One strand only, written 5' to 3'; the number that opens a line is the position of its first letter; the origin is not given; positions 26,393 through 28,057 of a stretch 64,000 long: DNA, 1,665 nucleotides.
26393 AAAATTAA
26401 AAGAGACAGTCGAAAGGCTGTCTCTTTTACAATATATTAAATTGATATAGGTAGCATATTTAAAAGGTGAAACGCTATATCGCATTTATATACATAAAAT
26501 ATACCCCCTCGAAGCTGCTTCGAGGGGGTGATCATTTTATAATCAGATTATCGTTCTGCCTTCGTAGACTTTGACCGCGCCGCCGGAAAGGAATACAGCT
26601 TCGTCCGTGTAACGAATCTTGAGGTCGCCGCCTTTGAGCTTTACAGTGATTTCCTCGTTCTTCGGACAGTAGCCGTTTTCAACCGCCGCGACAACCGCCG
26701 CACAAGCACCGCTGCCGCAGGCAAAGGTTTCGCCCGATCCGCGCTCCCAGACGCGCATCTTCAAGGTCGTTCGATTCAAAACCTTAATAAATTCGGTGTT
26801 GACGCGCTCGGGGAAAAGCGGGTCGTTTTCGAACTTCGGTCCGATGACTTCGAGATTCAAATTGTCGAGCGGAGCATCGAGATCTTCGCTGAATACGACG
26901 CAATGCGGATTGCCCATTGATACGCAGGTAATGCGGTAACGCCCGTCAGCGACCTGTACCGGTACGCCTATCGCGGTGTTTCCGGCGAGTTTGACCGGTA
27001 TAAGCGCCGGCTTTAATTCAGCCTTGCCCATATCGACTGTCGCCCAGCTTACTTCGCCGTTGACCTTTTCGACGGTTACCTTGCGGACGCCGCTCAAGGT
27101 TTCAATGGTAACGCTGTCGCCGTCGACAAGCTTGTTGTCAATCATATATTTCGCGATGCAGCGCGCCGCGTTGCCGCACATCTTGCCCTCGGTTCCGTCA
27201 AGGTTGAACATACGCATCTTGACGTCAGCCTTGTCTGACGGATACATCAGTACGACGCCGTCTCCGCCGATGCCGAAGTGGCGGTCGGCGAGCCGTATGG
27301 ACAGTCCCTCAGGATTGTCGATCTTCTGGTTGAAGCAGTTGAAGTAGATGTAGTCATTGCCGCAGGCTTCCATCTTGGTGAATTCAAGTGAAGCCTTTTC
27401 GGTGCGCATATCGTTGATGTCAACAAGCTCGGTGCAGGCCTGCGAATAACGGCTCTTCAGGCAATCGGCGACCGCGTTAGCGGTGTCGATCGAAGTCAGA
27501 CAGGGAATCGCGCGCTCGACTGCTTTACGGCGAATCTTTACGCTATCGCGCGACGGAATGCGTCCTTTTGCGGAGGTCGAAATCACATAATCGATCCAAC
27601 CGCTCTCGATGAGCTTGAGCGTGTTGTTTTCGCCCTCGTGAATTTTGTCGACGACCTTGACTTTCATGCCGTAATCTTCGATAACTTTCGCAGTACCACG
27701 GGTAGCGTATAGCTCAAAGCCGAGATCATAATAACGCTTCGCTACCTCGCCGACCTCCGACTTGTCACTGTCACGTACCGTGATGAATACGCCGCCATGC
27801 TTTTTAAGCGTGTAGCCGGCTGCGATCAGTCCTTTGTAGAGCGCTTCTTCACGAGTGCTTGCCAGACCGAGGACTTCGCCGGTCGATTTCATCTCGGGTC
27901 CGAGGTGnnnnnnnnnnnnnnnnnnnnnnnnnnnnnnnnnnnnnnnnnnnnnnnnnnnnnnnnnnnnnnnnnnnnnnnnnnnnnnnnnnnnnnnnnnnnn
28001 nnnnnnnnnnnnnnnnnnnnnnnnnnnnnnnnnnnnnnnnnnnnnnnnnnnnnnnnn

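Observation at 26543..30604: In-frame fusion of a complete CarB to a complete diaminopimelate epimerase (DapF)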

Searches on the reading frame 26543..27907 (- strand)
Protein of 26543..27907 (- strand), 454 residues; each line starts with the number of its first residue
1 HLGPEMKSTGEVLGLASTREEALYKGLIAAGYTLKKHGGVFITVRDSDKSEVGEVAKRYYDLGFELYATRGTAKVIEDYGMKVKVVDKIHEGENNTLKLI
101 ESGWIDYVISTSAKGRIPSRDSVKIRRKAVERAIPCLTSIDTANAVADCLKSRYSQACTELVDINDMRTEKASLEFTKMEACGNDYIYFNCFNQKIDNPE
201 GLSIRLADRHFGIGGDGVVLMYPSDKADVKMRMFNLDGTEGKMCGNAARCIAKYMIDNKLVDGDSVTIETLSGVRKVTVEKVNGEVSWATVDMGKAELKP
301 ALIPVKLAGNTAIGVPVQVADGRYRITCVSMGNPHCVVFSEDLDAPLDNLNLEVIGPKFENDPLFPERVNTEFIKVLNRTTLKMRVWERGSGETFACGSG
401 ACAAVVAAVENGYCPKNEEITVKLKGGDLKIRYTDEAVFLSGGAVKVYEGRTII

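Call 9: find_homologous_proteins(query=window:26543-27907:-, max_evalue=1e-20)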
Query window:26543-27907:- (454 aa): 7999 proteins with E <= 1e-20 among 8000 candidates; the best 120 are listed.
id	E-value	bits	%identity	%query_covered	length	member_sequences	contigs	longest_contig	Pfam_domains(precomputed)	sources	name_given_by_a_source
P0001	3.4e-274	928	89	100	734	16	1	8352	PF25596.2,PF02142.28,PF15632.12,PF02786.23,PF01678.25,PF02655.20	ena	-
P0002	4.8e-266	901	86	100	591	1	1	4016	PF02142.28,PF15632.12,PF02786.23,PF01678.25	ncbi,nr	ncbi:MAG: diaminopimelate epimerase, partial [Clostridia bacterium]|nr:diaminopimelate epimerase [Cl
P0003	6.4e-263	890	85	100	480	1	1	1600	PF02142.28,PF01678.25,PF05544.17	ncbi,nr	ncbi:MAG: diaminopimelate epimerase, partial [Oscillospiraceae bacterium]|nr:diaminopimelate epimera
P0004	8.1e-215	732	71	99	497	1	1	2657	PF02142.28,PF01678.25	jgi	jgi:carbamoyl-phosphate synthase large subunit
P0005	1.5e-206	705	69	100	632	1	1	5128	PF02142.28,PF15632.12,PF02786.23,PF01678.25,PF02655.20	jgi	jgi:carbamoyl-phosphate synthase large subunit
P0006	3.2e-204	697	68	100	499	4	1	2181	PF02142.28,PF01678.25,PF05544.17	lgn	-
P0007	1.4e-203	695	69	100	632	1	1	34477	PF02142.28,PF15632.12,PF02786.23,PF01678.25,PF02655.20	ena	-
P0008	9.2e-203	692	67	99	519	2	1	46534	PF02142.28,PF01678.25,PF05544.17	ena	-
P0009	9.3e-202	689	84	79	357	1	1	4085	PF01678.25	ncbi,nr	ncbi:MAG: diaminopimelate epimerase, partial [Ruminococcaceae bacterium]|nr:diaminopimelate epimeras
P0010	9.9e-201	685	68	100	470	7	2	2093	PF02142.28,PF02567.22,PF01678.25,PF05544.17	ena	-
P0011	5.8e-200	683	69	99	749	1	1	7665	PF25596.2,PF02142.28,PF15632.12,PF02786.23,PF01678.25,PF02655.20,PF01071.25,PF05544.17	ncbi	ncbi:MAG: diaminopimelate epimerase, partial [Ruminococcus sp.]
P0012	6.6e-200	683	69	100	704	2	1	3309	PF02142.28,PF15632.12,PF02786.23,PF01678.25,PF02655.20,PF01071.25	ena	-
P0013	2.0e-199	681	68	99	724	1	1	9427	PF02142.28,PF15632.12,PF02786.23,PF01678.25,PF02655.20,PF01071.25,PF05544.17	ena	-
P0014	2.1e-199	681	68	100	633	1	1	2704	PF02142.28,PF15632.12,PF02786.23,PF01678.25,PF02655.20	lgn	-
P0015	4.8e-199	680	68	99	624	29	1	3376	PF02142.28,PF15632.12,PF02786.23,PF01678.25,PF02655.20,PF05544.17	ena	-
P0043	3.4e-194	664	67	99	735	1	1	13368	PF25596.2,PF02142.28,PF15632.12,PF02786.23,PF01678.25,PF02655.20,PF01071.25,PF05544.17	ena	-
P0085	4.0e-191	654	65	100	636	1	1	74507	PF02142.28,PF15632.12,PF02786.23,PF01678.25,PF02655.20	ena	-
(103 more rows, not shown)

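Call 12: find_encoding_contigs(protein=P0043, flank=6000, max_places=3)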
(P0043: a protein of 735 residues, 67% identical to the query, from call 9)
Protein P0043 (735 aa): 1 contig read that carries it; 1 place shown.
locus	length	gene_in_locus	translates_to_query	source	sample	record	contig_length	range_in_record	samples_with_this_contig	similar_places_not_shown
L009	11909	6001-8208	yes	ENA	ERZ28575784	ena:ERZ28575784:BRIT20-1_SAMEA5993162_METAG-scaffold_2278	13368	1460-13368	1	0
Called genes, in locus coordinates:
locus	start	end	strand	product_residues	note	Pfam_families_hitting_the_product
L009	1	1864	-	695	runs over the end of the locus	PF12437:GSIII_N, PF00120:Gln-synt_C, PF18318:Gln-synt_C-ter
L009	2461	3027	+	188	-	PF00072:Response_reg, PF03861:ANTAR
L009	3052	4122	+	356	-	PF00988:CPSase_sm_chain, PF00117:GATase, PF07722:Peptidase_C26 (faint)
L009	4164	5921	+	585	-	PF25596:CPSase_L_D1, PF02786:CPSase_L_D2, PF02222:ATP-grasp (weak), PF07478:Dala_Dala_lig_C, PF02787:CPSase_L_D3, PF25596:CPSase_L_D1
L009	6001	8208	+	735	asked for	PF25596:CPSase_L_D1 (weak), PF02655:ATP-grasp_3 (weak), PF01071:GARS_A (weak), PF02786:CPSase_L_D2, PF15632:ATPgrasp_Ter, PF02142:MGS, PF01678:DAP_epimerase, PF01678:DAP_epimerase, +1 more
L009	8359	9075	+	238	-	PF06418:CTP_synth_N, PF01656:CbiA (weak)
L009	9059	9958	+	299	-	PF00117:GATase, PF07722:Peptidase_C26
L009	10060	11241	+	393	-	PF00155:Aminotran_1_2, PF04864:Alliinase_C (faint)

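Call 13: find_encoding_contigs(protein=P0085, flank=6000, max_places=3)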
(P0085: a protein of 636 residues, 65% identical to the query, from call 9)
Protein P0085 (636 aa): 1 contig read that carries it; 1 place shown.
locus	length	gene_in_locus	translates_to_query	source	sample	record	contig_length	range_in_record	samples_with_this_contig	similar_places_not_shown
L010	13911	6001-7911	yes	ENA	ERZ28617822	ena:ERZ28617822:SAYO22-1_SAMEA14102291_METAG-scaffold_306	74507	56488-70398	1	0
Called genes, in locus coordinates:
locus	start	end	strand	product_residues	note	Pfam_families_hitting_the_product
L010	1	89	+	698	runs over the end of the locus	PF02901:PFL-like, PF01228:Gly_radical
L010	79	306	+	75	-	-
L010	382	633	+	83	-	PF01228:Gly_radical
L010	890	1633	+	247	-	PF13353:Fer4_12, PF04055:Radical_SAM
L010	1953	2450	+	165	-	PF11391:DUF2798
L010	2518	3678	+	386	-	PF00988:CPSase_sm_chain, PF00117:GATase, PF07722:Peptidase_C26 (faint)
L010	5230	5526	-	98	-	-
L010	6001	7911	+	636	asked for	PF02655:ATP-grasp_3 (weak), PF02786:CPSase_L_D2, PF15632:ATPgrasp_Ter, PF02142:MGS, PF01678:DAP_epimerase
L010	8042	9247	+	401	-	PF00155:Aminotran_1_2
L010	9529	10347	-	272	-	PF02311:AraC_binding, PF07883:Cupin_2 (weak), PF00165:HTH_AraC (weak), PF12833:HTH_18, PF00165:HTH_AraC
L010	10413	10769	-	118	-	PF03862:SpoVAC_SpoVAEB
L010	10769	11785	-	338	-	PF07451:SpoVAD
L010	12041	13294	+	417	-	PF06161:DUF975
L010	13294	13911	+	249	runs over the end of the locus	PF06541:ABC_trans_CmpB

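Call 22: find_related_loci(query=A1, collection=genome_contigs, flank=6000)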
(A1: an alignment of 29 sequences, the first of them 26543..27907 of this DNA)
Query A1 (454 aa) in genome_contigs; peptide patterns used: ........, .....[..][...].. (x = any residue, [..] = any of these).
600 stretches matched a pattern (row limit reached: there are more); 490 encode a relative of the query (tblastn E <= 1e-3); the best 80 are kept; 80 distinct loci.
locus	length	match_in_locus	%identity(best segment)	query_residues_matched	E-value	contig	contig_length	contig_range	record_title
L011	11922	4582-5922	66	1-450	0e+0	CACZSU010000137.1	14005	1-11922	MAG: uncultured Ruminococcus sp. isolate RUG12914 genome assembly, contig: RUG12914_asm_137, whole genome shotgun sequen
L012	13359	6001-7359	63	1-454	0e+0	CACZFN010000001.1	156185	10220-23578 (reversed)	MAG: uncultured Ruminococcus sp. isolate RUG12579 genome assembly, contig: RUG12579_asm_1, whole genome shotgun sequence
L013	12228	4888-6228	67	1-450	0e+0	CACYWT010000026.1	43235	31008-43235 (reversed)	MAG: uncultured Ruminococcus sp. isolate RUG12347 genome assembly, contig: RUG12347_asm_26, whole genome shotgun sequenc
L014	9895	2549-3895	64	1-450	0e+0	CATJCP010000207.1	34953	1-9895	MAG: uncultured Oscillospiraceae bacterium isolate iMGMC-155_1678881731 genome assembly, contig: MegahitA5_10013, whole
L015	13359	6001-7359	64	1-454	0e+0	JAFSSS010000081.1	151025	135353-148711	MAG: Ruminococcus sp. isolate RGIG3439 Goat_Rumen.Co__c2825766, whole genome shotgun sequence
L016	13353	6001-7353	65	1-451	0e+0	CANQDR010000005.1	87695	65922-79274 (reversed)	MAG: uncultured Clostridia bacterium isolate Lapin-003-2__bin25 genome assembly, contig: Lapin-003-2__NODE_229_length_87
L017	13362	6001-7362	64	1-454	0e+0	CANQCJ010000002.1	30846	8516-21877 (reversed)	MAG: uncultured Ruminococcus sp. isolate Lapin-002__bin99 genome assembly, contig: Lapin-002__NODE_1905_length_30846_cov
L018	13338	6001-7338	62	1-450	0e+0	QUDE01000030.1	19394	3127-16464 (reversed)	Ruminococcaceae bacterium AM07-15 AM07-15.Scaf30, whole genome shotgun sequence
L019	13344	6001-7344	58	1-450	3e-179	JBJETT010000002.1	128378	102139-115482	MAG: Christensenellales bacterium isolate SARD02_bin.019 NODE_24_length_128378_cov_24.920887, whole genome shotgun seque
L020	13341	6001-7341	63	1-450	2e-176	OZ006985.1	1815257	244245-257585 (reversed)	MAG: uncultured Christensenellaceae bacterium isolate metabat2_pooled_hifiasm.1589 MAG genome assembly, chromosome: 1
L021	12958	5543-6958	53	1-454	2e-165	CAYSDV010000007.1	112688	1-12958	MAG TPA_asm: uncultured Treponema sp. isolate binchicken_co370_268 genome assembly, contig: NODE_236_length_112688_cov_1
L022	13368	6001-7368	67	1-454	0e+0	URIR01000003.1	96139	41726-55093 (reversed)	uncultured Clostridiales bacterium isolate UMGS1037 genome assembly, contig: NODE_266_length_96139_cov_6.242964, whole g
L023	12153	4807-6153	55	1-450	1e-160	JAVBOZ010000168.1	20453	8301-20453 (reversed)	MAG: Oscillospiraceae bacterium isolate EPI_MAG_00123 c_000011819456, whole genome shotgun sequence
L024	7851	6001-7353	57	1-454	3e-160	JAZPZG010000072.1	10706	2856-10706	MAG: Clostridia bacterium isolate T1900044645_TS20190111.MAGScoT_cleanbin_000081 SGB_1346_k141_611683, whole genome shot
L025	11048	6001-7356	55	2-451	8e-153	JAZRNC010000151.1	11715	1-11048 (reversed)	MAG: Eubacteriales bacterium isolate T1900045414_YK20190104.MAGScoT_cleanbin_000025 SGB_7022_k141_2052372, whole genome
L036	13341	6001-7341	48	2-450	8e-131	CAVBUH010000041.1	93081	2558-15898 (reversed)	Selenomonadaceae bacterium isolate SID5428-1_cleanbin_000005 genome assembly, contig: Spades_SID5428-1_contig_132, whole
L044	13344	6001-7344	52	2-450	5e-142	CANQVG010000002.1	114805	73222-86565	MAG: uncultured Clostridia bacterium isolate Lapin-033__bin32 genome assembly, contig: Lapin-033__NODE_82_length_114805_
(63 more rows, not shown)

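Call 33: predict_structure(alignment_id=A1)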
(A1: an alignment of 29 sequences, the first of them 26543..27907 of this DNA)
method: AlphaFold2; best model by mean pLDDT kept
length: 454 residues; sequences in the alignment: 29
mean_pLDDT: 86.5   pTM: 0.65
mean pLDDT of the five models: 86.5, 85.5, 82.9, 81.2, 80.7
residues with pLDDT >= 90: 238; 70-90: 165; 50-70: 38; < 50: 13
segments of 3 or more residues with pLDDT < 50: 1-10
pLDDT, mean of each block of 10 residues (from residue 1): 39 64 76 87 88 92 94 93 91 88 92 62 84 86 84 68 63 88 88 89 73 75 97 89 91 95 94 94 92 95 92 91 92 92 81 91 93 96 93 88 97 98 94 96 91 80
secondary structure, 60 per line:
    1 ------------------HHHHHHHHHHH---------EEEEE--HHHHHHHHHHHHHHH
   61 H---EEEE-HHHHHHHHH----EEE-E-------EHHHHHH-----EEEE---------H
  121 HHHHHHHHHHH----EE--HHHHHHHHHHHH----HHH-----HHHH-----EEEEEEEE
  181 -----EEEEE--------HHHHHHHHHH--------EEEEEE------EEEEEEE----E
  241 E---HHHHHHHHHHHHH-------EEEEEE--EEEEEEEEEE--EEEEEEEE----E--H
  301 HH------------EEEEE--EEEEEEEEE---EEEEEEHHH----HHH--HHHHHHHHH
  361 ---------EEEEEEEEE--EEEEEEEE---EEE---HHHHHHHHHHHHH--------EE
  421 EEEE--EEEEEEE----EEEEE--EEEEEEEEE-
elements in order: H19-29 E39-43 H46-61 E65-68 H70-78 E83-85 H96-101 E107-110 H120-131 H140-151 H164-167 E173-180 E186-190 H199-208 E217-222 E229-235 H245-257 E265-270 E273-282 E285-292 E315-319 E322-330 E334-339 H352-360 E370-378 E381-388 E392-394 H398-410 E419-424 E427-433 E438-442 E445-453

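Call 42: search_protein_families(library=ncbifam, proteins=[L044:1098-2087:+, L044:9295-10503:-, L036:1064-2242:+, L016:1575-2159:+, L010:8042-9247:+], max_evalue=1e-20)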
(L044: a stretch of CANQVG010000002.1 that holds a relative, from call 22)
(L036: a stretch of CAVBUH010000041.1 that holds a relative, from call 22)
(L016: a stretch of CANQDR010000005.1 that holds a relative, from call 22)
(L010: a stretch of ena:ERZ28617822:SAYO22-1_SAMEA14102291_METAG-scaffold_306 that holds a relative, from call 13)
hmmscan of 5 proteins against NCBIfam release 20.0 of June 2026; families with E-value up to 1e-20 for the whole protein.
L044:1098-2087:+ (329 aa): 13 families
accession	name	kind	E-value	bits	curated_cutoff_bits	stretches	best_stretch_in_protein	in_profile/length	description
NF003286.0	PRK04284.1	subfamily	2e-152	507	515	1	1-328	1-330/332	ornithine carbamoyltransferase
NF009213.0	PRK12562.1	subfamily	1.2e-135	452.1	559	1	4-328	4-332/334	ornithine carbamoyltransferase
TIGR00658.1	orni_carb_tr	equivalog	1.4e-128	428.3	280.85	1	7-328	1-303/304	ornithine carbamoyltransferase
NF002470.0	PRK01713.1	equivalog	1.5e-127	425.6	545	1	3-328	4-333/334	ornithine carbamoyltransferase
NF001986.0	PRK00779.1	subfamily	1.2e-104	349.7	306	1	4-327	3-303/307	ornithine carbamoyltransferase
TIGR04384.1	putr_carbamoyl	exception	1.2e-84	284.3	500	1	9-325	2-304/330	putrescine carbamoyltransferase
NF011380.0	PRK14805.1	equivalog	3.6e-79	266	421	1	8-327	3-299/302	ornithine carbamoyltransferase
NF003384.0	PRK04523.1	equivalog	3e-45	154.7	288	1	7-326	4-331/336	N-acetylornithine carbamoyltransferase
NF011379.0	PRK14804.1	equivalog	3.2e-43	148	373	1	13-325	13-306/311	ornithine carbamoyltransferase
NF002032.1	PRK00856.1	equivalog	3e-38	131.7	263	1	8-283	2-267/297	aspartate carbamoyltransferase catalytic subunit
TIGR00670.1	asp_carb_tr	equivalog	3.2e-36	125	236.95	1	9-277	3-269/304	aspartate carbamoyltransferase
NF005538.0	PRK07200.1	equivalog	2.8e-26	92.4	453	1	5-234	20-274/396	knotted carbamoyltransferase YgeW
TIGR03316.1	ygeW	equivalog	5.9e-24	84.7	500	0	8-234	20-271/391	knotted carbamoyltransferase YgeW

L044:9295-10503:- (402 aa): 51 families (the best 25 are shown)
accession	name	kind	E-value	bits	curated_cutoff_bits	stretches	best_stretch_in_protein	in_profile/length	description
NF005816.0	PRK07682.1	equivalog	1.8e-165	550.3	620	1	16-399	5-387/390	aminotransferase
NF005817.0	PRK07683.1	equivalog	1.6e-133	445.1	575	1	15-398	3-384/387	aminotransferase A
NF005588.0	PRK07309.1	equivalog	1.4e-112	376.4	576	1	11-398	1-389/391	pyridoxal phosphate-dependent aminotransferase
NF041364.1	GntC_guanitoxin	equivalog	1.4e-109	366.3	415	1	43-394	1-356/356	guanitoxin biosynthesis PLP-dependent (S)-gamma-hydroxy-L-arginine cyclodehydratase GntC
NF041091.1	asp_aminotase_Arch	equivalog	1.8e-108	362.8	550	1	37-396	24-376/376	aspartate aminotransferase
NF006229.0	PRK08361.1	equivalog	5e-103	345.1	624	1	17-398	10-391/391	aspartate aminotransferase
NF004975.0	PRK06348.1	equivalog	8e-100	334.5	549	1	15-393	4-381/384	pyridoxal phosphate-dependent aminotransferase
NF004770.0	PRK06108.1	subfamily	3.7e-91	305.9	422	1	11-397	7-394/396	pyridoxal phosphate-dependent aminotransferase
NF004769.0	PRK06107.1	equivalog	2.7e-87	293.2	617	1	41-398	34-401/402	aspartate transaminase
TIGR03540.1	DapC_direct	equivalog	4.3e-81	272.8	593.25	1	40-393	29-382/383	LL-diaminopimelate aminotransferase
NF006756.0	PRK09276.1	subfamily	2.9e-80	270.1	507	1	38-393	29-384/387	LL-diaminopimelate aminotransferase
NF005855.0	PRK07777.1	equivalog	2.1e-79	267.6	553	1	41-394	29-387/391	pyridoxal phosphate-dependent aminotransferase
NF006514.0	PRK08960.1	equivalog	2.1e-79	267.1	554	1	16-396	4-386/388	pyridoxal phosphate-dependent aminotransferase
NF005601.0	PRK07337.1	equivalog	2.3e-79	267.3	496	1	37-395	32-392/394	pyridoxal phosphate-dependent aminotransferase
NF006569.0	PRK09082.1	subfamily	1.6e-77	261.2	420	1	41-392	31-384/386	methionine aminotransferase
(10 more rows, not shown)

L036:1064-2242:+ (392 aa): 65 families (the best 25 are shown)
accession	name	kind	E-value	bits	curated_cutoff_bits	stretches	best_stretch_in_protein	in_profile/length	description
TIGR00707.1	argD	subfamily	4e-127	424.2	410.05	1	15-390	1-380/381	acetylornithine/succinylornithine family transaminase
NF002325.0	PRK01278.1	subfamily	2.5e-119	398.4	372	1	15-391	5-387/395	acetylornithine transaminase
NF002797.0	PRK02936.1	equivalog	3.9e-115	384.7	496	1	16-390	4-377/385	acetylornithine transaminase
NF002874.0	PRK03244.1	equivalog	3.7e-110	368.4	457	1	6-390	8-392/399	acetylornithine transaminase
TIGR03246.1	arg_catab_astC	subfamily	3.8e-102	342.2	609.95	1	13-387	7-390/397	acetylornithine/succinylornithine family transaminase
NF003273.0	PRK04260.1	equivalog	4.8e-102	341.4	616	1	15-389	3-374/376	acetylornithine transaminase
NF009047.0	PRK12381.1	subfamily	1.6e-101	340.1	630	1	6-390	4-397/406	bifunctional succinylornithine transaminase/acetylornithine transaminase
NF003468.0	PRK05093.1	subfamily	2.8e-101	339.2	522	1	5-388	5-397/405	acetylornithine/succinyldiaminopimelate transaminase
NF002985.0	PRK03715.1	equivalog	7.7e-96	321.2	568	1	21-390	16-391/395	acetylornithine transaminase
NF004426.0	PRK05769.1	equivalog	4.2e-92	309.2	552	2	180-389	215-436/441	acetyl ornithine aminotransferase family protein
NF003397.0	PRK04612.1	equivalog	1.8e-89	300.4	735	1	15-389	14-400/408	acetylornithine transaminase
NF045491.1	LysJ_Sulfobales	equivalog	1.3e-78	264.5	700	1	19-387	6-374/386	[LysW]-aminoadipate semialdehyde/glutamate semialdehyde transaminase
NF005993.0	PRK08117.1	subfamily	5.8e-78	262.4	574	2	180-389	201-426/433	aspartate aminotransferase family protein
NF003087.0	PRK04013.1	equivalog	3.3e-77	260.1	528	1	22-389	5-357/364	acetylornithine/acetyl-lysine aminotransferase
TIGR01885.1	Orn_aminotrans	equivalog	5.4e-73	246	378.4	1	10-389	6-400/402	ornithine--oxo-acid transaminase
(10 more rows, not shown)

L016:1575-2159:+ (194 aa): 0 families

L010:8042-9247:+ (401 aa): 33 families (the best 25 are shown)
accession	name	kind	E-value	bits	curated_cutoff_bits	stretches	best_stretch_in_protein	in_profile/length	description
TIGR03542.1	DAPAT_plant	equivalog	2.2e-152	507.6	364.7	1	4-397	3-400/402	LL-diaminopimelate aminotransferase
TIGR03540.1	DapC_direct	equivalog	3.8e-66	223.6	593.25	1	14-397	11-382/383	LL-diaminopimelate aminotransferase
NF006756.0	PRK09276.1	subfamily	2.2e-65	221.1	507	1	13-398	12-385/387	LL-diaminopimelate aminotransferase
NF005977.0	PRK08068.1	subfamily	5.3e-55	187.2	494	1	15-398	15-386/391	transaminase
NF005815.0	PRK07681.1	equivalog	1.1e-48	166.2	545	1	30-397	28-384/399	LL-diaminopimelate aminotransferase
NF006229.0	PRK08361.1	equivalog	2.7e-46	158.3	624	1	18-401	17-390/391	aspartate aminotransferase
NF041364.1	GntC_guanitoxin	equivalog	5.1e-46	157.2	415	1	39-398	3-356/356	guanitoxin biosynthesis PLP-dependent (S)-gamma-hydroxy-L-arginine cyclodehydratase GntC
NF006604.0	PRK09148.1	equivalog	4.4e-45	154.4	648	1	14-400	13-390/406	LL-diaminopimelate aminotransferase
NF004937.0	PRK06290.1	equivalog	2.5e-41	141.8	585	1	6-355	16-360/410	LL-diaminopimelate aminotransferase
NF006033.0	PRK08175.1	equivalog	4.1e-41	141.3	647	1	15-399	19-394/407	alanine transaminase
NF004611.0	PRK05942.1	equivalog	9.4e-39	133.5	628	1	32-397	33-388/394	aspartate aminotransferase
NF006387.0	PRK08636.1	equivalog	3e-36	125.3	675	1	10-400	11-399/403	LL-diaminopimelate aminotransferase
NF004975.0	PRK06348.1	equivalog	4.9e-36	124.5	549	1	28-398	23-382/384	pyridoxal phosphate-dependent aminotransferase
NF005613.0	PRK07366.1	equivalog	5.7e-33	114.5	486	1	25-400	22-389/391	LL-diaminopimelate aminotransferase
NF041091.1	asp_aminotase_Arch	equivalog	6.7e-33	114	550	1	30-399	23-375/376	aspartate aminotransferase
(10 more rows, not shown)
